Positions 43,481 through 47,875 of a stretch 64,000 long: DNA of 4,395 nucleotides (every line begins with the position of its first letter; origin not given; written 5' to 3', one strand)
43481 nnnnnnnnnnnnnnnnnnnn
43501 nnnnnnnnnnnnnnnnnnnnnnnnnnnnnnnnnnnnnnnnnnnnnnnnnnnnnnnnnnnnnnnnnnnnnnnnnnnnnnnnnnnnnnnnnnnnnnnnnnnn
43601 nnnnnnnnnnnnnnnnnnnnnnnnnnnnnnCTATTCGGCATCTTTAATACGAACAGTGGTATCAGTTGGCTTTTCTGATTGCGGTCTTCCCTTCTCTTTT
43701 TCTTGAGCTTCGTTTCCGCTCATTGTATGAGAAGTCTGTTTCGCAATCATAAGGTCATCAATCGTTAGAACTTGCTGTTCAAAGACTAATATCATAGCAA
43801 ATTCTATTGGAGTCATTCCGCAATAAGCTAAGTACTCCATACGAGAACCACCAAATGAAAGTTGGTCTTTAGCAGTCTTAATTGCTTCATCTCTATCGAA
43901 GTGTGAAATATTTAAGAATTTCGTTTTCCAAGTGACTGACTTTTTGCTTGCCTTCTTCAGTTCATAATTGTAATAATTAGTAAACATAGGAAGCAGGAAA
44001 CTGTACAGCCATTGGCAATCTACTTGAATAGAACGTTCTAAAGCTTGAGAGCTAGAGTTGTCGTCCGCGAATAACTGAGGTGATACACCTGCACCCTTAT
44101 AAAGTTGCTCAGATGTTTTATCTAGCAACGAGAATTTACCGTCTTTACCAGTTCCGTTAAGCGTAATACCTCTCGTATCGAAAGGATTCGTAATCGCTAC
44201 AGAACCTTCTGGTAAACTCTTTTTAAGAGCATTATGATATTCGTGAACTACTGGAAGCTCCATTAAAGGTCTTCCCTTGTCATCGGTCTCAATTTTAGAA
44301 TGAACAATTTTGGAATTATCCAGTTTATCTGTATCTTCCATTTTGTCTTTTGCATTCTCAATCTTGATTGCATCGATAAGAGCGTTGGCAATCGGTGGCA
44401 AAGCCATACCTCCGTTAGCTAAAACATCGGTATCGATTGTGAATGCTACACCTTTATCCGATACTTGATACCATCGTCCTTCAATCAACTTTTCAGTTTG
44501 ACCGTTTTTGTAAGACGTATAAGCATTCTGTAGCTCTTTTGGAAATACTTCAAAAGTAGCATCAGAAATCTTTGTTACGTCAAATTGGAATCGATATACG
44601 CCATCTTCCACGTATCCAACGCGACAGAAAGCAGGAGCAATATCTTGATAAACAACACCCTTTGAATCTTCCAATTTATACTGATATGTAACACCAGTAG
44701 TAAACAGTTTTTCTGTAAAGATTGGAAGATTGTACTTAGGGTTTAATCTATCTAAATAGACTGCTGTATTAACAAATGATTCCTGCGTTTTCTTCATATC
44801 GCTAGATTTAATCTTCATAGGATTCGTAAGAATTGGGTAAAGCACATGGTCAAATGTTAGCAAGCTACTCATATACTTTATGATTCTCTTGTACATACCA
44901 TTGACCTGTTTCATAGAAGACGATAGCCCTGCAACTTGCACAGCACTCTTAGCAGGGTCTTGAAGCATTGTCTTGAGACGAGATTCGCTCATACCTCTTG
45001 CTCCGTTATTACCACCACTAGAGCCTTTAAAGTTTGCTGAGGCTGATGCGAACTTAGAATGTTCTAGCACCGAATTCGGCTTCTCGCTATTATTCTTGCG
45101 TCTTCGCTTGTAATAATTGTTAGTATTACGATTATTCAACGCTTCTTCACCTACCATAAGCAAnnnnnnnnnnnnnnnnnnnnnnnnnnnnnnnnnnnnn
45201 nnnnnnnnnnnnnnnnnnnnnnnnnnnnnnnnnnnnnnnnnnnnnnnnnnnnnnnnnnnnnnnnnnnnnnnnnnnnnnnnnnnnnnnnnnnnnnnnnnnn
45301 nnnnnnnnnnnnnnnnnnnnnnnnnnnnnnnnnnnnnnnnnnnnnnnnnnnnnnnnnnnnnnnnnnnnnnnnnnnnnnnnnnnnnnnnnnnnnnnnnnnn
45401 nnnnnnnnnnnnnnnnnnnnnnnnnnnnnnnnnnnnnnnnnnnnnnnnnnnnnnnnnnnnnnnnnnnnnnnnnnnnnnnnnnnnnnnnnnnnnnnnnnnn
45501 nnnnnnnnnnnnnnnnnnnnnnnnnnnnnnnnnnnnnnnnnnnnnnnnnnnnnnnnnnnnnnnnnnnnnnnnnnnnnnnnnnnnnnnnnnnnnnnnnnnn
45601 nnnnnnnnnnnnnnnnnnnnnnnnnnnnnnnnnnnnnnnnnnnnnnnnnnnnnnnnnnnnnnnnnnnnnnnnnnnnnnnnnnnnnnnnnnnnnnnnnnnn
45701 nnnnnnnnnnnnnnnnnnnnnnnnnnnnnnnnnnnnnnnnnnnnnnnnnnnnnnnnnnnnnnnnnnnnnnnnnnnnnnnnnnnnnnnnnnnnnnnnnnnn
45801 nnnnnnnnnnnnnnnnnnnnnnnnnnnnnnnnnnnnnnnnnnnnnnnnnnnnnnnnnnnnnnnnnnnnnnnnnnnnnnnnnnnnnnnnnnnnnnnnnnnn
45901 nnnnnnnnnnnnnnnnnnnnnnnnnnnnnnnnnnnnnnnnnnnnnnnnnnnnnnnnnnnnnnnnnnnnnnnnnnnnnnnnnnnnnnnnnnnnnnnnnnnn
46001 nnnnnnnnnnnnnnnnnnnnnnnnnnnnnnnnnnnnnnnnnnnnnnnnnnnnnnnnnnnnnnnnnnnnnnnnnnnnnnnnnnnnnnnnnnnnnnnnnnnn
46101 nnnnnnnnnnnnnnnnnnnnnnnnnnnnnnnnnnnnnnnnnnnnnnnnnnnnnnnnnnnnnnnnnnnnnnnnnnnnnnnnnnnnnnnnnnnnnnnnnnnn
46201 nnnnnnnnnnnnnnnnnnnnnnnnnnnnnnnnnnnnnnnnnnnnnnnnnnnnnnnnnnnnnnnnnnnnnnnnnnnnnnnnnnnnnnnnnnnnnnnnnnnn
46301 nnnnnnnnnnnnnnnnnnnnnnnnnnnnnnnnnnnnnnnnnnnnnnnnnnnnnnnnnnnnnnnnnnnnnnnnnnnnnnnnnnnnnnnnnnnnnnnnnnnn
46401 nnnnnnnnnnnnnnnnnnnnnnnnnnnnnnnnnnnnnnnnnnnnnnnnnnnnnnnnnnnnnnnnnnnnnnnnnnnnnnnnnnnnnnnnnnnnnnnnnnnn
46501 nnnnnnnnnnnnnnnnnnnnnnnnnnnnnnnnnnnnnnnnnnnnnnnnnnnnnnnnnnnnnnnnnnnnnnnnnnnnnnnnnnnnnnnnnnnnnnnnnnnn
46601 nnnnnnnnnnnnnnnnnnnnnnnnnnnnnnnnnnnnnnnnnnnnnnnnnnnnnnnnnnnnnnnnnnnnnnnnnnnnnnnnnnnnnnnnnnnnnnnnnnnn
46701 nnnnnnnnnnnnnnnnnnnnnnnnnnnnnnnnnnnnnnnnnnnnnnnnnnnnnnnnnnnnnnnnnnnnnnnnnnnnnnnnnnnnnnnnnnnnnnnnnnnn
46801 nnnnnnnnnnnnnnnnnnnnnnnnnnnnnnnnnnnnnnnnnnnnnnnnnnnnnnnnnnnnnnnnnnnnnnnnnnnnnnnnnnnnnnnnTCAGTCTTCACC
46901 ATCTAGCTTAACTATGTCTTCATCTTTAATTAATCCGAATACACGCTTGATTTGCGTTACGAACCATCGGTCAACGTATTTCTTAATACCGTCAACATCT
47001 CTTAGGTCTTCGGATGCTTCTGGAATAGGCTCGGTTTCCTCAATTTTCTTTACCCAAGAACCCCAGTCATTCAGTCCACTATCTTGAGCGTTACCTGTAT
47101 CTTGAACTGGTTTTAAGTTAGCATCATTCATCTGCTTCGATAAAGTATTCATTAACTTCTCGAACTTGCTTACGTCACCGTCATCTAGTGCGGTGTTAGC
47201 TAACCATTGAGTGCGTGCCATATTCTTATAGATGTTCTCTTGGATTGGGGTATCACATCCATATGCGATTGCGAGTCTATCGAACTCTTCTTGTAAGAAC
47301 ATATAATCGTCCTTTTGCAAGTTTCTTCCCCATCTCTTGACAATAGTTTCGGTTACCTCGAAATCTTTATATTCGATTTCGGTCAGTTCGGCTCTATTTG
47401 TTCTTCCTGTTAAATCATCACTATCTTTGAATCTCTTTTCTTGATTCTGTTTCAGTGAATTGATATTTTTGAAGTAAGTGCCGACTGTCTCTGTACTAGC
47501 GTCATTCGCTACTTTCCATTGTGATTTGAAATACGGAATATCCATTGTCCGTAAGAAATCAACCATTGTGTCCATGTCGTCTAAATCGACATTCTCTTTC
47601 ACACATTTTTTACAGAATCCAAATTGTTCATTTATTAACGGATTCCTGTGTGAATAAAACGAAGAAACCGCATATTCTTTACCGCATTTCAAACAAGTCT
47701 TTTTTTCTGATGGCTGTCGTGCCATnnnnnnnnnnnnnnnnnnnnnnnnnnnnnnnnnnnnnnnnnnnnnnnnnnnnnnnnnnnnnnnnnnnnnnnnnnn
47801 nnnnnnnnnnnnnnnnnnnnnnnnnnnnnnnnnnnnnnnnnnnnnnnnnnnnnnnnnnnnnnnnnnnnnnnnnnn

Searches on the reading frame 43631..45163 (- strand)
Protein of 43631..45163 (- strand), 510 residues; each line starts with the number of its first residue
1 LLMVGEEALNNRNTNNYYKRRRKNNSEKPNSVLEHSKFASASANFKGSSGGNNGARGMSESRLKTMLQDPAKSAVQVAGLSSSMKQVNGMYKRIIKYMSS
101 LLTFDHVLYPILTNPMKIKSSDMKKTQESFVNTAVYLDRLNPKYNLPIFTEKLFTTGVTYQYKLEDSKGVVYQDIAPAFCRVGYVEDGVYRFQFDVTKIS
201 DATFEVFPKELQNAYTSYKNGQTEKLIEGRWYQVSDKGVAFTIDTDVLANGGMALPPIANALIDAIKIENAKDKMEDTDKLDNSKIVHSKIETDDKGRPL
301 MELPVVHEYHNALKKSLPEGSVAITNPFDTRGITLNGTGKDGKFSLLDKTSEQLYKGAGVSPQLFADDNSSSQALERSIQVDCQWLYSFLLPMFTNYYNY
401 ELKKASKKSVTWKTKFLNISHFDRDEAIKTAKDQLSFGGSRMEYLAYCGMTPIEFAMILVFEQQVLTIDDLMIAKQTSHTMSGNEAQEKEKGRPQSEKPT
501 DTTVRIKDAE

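Call 12: search_protein_families(library=phrogs, proteins=[window:43631-45163:-], max_evalue=0.001)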
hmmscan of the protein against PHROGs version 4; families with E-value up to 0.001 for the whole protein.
window:43631-45163:- (510 aa): 1 family
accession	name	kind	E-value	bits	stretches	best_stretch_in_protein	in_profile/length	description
phrog_2739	-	head and packaging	3.6e-102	343.6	1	21-501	15-485/501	portal protein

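Call 15: search_dna_similar(query=window:43631-45163:-, collection=phages, mode=protein, max_rows=15)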
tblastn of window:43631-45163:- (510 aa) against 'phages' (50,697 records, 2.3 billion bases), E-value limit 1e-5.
Records with a match: 90; places in all: 90; records where one place covers at least 80% of the query: 82.
Best place of each record, by identity: <60% 90.
By first word of the organism name: Bacillus 36; Lactococcus 22; Enterococcus 7; Clostridioides 6; Mammaliicoccus 4; Staphylococcus 4; Clostridium 2; Brevibacillus 2; Bacteriophage 2; Thomasclavelia 2; and 3 more.
By host as written in the record: Lactococcus lactis 17; Bacillus anthracis Sterne 10; Bacillus anthracis 7; Bacillus cereus 7; - 4; Enterococcus faecium 4; Clostridioides difficile 3; Clostridium difficile 2; and 26 more.
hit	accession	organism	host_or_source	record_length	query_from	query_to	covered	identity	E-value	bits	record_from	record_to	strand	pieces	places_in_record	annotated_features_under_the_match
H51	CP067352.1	Clostridioides phage ES-S-0173-01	Clostridioides sp. ES-S-0173-01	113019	56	501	87%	31.1%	7e-58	213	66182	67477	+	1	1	record has no annotation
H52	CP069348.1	Clostridioides phage pCD1602_4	water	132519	56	501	87%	31.1%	7e-58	213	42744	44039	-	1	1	record has no annotation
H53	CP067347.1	Clostridioides phage ES-S-0107-01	Clostridioides sp. ES-S-0107-01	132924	56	501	87%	31.1%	2e-57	212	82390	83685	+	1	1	record has no annotation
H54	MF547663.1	Clostridioides phage LIBA2945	Clostridioides difficile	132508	56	501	87%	30.9%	1e-58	215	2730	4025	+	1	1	hypothetical protein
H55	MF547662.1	Clostridioides phage LIBA6276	Clostridioides difficile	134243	56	501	87%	30.9%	1e-58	215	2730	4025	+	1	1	hypothetical protein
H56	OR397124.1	Clostridioides phage AR1086-1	Clostridioides difficile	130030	56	494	86%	29.9%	3e-58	214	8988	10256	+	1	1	hypothetical protein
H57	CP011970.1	Peptoclostridium phage phiCDIF1296T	Peptoclostridium difficile strain ...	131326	56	494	86%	29.9%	3e-58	214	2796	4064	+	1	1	putative phage structural protein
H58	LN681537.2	Clostridium phage phiCD211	Clostridium difficile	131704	56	494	86%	29.9%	3e-58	214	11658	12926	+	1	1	Putative structural protein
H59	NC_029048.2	Clostridium phage phiCD211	Clostridium difficile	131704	56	494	86%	29.9%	3e-58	214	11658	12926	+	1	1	portal protein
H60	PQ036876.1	Lactococcus phage PMBT69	Lactococcus lactis subsp. cremoris ...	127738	49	508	90%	28.5%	5e-45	175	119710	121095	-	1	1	hypothetical protein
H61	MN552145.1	Lactococcus phage P1048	Lactococcus lactis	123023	50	508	90%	27.0%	1e-38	157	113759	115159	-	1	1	hypothetical protein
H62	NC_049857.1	Lactococcus phage P1048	Lactococcus lactis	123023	50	508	90%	27.0%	1e-38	157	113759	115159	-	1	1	portal protein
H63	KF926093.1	Lactococcus phage phiL47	Lactococcus lactis subsp. cremoris ...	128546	54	508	89%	27.2%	1e-37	154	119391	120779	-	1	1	putative structural protein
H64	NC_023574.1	Lactococcus phage phiL47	Lactococcus lactis subsp. cremoris ...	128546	54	508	89%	27.2%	1e-37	154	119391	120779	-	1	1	portal protein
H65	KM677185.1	Lactococcus phage WRP3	Lactococcus lactis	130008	54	508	89%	26.9%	1e-38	156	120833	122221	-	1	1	structural protein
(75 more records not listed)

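Call 50: search_dna_similar(query=window:43631-45163:-, collection=plasmids, mode=protein, max_rows=25)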
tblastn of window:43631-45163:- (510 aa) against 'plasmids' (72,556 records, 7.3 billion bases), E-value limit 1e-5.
Records with a match: 27; places in all: 27; records where one place covers at least 80% of the query: 27.
Best place of each record, by identity: 60-80% 4; <60% 23.
By first word of the organism name: Bacillus 7; Clostridioides 7; Clostridium 4; Limosilactobacillus 4; Vagococcus 3; Ligilactobacillus 1; Paenibacillus 1.
By predicted mobility (MOB-suite, as given by PLSDB): non-mobilizable 27.
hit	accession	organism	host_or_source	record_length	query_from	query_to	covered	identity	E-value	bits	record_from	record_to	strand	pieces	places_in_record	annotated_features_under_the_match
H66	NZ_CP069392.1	Bacillus velezensis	cell culture,saltpan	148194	34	510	94%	65.8%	0e+0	667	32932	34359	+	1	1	hypothetical protein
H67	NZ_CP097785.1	Bacillus velezensis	Cell culture,Rizosphere soil sample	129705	34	510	94%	65.6%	0e+0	667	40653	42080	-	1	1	hypothetical protein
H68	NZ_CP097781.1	Bacillus velezensis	Cell culture,Rizosphere soil sample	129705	34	510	94%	65.6%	0e+0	667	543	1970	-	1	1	hypothetical protein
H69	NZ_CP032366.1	Bacillus wiedmannii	Alvinocaris longirostris,gills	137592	35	510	93%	65.5%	0e+0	673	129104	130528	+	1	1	hypothetical protein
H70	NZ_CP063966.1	Clostridium botulinum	Chicken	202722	44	497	89%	38.7%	3e-100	338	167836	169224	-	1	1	hypothetical protein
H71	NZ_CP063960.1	Clostridium botulinum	Bovine,feces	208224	44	495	89%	38.5%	2e-75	343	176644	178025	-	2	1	hypothetical protein (x2)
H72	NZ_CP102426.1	Limosilactobacillus reuteri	Homo sapiens,tissue samle,Breast milk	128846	34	509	93%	35.8%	1e-99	336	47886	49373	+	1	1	hypothetical protein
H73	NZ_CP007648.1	Ligilactobacillus salivarius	swine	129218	60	506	88%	37.9%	2e-95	324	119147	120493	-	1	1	hypothetical protein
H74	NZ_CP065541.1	Limosilactobacillus reuteri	Yak,cell culture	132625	36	509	93%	35.7%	2e-98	333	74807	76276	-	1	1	hypothetical protein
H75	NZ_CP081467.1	Vagococcus fluvialis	Halichondria panicea,isolate,marine ...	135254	26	509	95%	34.3%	2e-91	312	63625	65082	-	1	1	hypothetical protein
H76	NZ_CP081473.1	Vagococcus fluvialis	Hymeniacidon perlevis,isolate,marine ...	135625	26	509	95%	34.3%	2e-91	312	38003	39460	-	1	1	hypothetical protein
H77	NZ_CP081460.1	Vagococcus fluvialis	Hymeniacidon perlevis,isolate,marine ...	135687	26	509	95%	34.3%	2e-91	312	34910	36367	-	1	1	hypothetical protein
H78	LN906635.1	Limosilactobacillus reuteri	-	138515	36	510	93%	33.7%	2e-93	318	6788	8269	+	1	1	putative phage structural protein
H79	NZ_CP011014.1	Limosilactobacillus mucosae LM1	Sus scrofa domesticus,small intestine ...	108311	63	506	87%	34.5%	6e-89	305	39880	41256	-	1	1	hypothetical protein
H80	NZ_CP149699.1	Clostridioides difficile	Dog,single cell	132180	56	501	87%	30.9%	5e-58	215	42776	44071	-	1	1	hypothetical protein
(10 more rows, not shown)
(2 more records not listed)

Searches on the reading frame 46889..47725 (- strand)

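Call 12: search_protein_families(library=phrogs, proteins=[window:46889-47725:-], max_evalue=0.001)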
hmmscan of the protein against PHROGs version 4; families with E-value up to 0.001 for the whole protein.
window:46889-47725:- (278 aa): 3 families
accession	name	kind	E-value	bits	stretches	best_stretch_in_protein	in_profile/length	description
phrog_3314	-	unknown function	4.9e-67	227.4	1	5-269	3-270/286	-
phrog_2340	-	DNA, RNA and nucleotide metabolism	0.00016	22.8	1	6-102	6-94/171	endonuclease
phrog_2255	-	DNA, RNA and nucleotide metabolism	0.00095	19.7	0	6-45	51-88/211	HNH endonuclease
